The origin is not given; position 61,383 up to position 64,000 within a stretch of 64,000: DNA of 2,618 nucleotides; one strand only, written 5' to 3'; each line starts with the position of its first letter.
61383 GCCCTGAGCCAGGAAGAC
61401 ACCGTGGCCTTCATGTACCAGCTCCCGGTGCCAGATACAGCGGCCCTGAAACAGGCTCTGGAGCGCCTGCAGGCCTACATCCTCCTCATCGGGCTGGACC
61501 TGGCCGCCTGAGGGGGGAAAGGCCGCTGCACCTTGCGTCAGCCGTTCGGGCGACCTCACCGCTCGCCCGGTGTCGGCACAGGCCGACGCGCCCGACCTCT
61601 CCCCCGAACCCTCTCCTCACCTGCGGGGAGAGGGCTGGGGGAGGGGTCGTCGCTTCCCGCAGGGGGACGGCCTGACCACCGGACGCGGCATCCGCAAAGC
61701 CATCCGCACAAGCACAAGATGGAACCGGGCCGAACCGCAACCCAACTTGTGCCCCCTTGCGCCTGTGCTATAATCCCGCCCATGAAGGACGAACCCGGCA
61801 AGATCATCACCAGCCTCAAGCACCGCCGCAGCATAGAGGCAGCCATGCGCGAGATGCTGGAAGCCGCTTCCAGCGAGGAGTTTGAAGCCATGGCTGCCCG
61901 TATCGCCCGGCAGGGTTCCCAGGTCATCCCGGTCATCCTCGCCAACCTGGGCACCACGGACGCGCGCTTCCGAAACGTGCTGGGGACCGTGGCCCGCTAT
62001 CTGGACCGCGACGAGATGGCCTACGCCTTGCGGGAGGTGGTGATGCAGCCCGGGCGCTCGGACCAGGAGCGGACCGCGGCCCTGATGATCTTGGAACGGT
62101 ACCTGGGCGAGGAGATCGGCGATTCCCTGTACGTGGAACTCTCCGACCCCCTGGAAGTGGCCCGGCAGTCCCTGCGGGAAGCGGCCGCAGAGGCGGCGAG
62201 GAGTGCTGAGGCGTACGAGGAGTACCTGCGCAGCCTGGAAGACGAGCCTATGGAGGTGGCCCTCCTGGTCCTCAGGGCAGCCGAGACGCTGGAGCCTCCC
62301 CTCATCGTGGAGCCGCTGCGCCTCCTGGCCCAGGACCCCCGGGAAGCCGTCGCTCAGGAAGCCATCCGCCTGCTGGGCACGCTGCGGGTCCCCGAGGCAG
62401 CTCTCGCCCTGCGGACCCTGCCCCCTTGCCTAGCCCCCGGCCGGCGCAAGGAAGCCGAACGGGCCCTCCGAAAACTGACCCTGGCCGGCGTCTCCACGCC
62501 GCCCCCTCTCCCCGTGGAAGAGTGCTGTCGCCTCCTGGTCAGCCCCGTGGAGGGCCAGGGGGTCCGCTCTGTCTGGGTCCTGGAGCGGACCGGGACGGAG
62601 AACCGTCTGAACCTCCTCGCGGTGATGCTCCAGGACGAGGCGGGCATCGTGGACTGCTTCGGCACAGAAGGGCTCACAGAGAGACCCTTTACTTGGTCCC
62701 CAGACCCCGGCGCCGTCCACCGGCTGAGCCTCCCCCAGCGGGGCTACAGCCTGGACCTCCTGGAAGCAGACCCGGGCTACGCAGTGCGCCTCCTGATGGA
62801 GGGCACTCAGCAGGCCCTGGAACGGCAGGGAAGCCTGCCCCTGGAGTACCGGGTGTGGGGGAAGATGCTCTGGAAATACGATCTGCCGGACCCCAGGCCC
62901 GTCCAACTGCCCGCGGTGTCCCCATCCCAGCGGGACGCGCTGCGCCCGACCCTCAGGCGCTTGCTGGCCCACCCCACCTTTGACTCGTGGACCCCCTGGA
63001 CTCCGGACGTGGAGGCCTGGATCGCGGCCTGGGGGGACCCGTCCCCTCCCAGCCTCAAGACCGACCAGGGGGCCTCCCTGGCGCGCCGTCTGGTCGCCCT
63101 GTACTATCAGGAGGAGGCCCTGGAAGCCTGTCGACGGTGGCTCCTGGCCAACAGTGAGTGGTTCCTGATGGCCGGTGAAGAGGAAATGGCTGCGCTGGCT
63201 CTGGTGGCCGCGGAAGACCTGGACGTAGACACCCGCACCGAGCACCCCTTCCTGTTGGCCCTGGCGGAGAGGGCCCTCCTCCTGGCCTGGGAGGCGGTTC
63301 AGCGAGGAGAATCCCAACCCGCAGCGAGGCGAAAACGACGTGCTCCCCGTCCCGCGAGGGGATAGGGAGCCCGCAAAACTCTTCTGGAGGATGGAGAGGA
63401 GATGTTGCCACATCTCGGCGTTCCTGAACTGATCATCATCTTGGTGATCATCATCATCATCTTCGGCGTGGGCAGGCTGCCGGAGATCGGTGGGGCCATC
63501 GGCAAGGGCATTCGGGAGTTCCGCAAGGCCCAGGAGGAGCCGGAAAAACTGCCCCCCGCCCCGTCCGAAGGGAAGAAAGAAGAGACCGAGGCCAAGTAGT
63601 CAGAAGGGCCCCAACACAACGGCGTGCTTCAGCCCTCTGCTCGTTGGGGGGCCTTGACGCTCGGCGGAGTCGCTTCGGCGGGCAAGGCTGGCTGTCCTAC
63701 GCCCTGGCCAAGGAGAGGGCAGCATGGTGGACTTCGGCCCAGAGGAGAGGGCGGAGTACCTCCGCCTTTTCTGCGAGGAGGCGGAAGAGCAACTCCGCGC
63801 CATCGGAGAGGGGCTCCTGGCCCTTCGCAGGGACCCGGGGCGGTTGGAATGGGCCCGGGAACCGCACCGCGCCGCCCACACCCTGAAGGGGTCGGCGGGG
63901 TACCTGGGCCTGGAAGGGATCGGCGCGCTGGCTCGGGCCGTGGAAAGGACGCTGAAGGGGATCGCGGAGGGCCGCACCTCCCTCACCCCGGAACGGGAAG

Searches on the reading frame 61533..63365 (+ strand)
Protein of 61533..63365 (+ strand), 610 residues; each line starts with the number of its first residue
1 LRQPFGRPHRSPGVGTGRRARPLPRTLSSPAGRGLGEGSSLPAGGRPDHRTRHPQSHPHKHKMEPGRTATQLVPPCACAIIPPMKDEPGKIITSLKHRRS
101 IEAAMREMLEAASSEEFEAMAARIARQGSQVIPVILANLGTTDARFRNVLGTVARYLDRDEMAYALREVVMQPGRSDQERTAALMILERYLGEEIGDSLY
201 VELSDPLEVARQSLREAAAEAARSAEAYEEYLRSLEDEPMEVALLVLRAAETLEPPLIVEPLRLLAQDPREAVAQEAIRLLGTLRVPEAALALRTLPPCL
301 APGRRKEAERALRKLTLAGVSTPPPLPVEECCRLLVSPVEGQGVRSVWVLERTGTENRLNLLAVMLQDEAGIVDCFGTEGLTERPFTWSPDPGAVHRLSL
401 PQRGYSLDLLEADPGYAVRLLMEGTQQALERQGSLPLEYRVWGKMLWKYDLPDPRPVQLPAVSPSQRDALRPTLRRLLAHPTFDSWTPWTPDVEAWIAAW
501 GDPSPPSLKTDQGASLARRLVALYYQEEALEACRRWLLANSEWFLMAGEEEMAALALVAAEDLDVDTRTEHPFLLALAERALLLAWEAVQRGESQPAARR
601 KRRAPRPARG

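Call 9: search_protein_families(library=pfam, proteins=[window:61533-63365:+], max_evalue=0.01)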
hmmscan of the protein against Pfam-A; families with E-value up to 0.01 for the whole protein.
window:61533-63365:+ (610 aa): 1 family
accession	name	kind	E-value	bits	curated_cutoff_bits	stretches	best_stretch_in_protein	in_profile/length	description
PF13646.12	HEAT_2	-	0.0047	17.6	27.7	1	235-312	8-87/88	HEAT repeats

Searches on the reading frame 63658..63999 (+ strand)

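Call 45: search_protein_families(library=pfam, proteins=[window:63658-63999:+], max_evalue=0.0001)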
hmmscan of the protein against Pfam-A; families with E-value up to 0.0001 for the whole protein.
window:63658-63999:+ (114 aa): 1 family
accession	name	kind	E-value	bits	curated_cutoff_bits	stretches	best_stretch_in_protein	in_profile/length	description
PF01627.28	Hpt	-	2.4e-13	50.5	24.6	1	33-112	1-69/84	Hpt domain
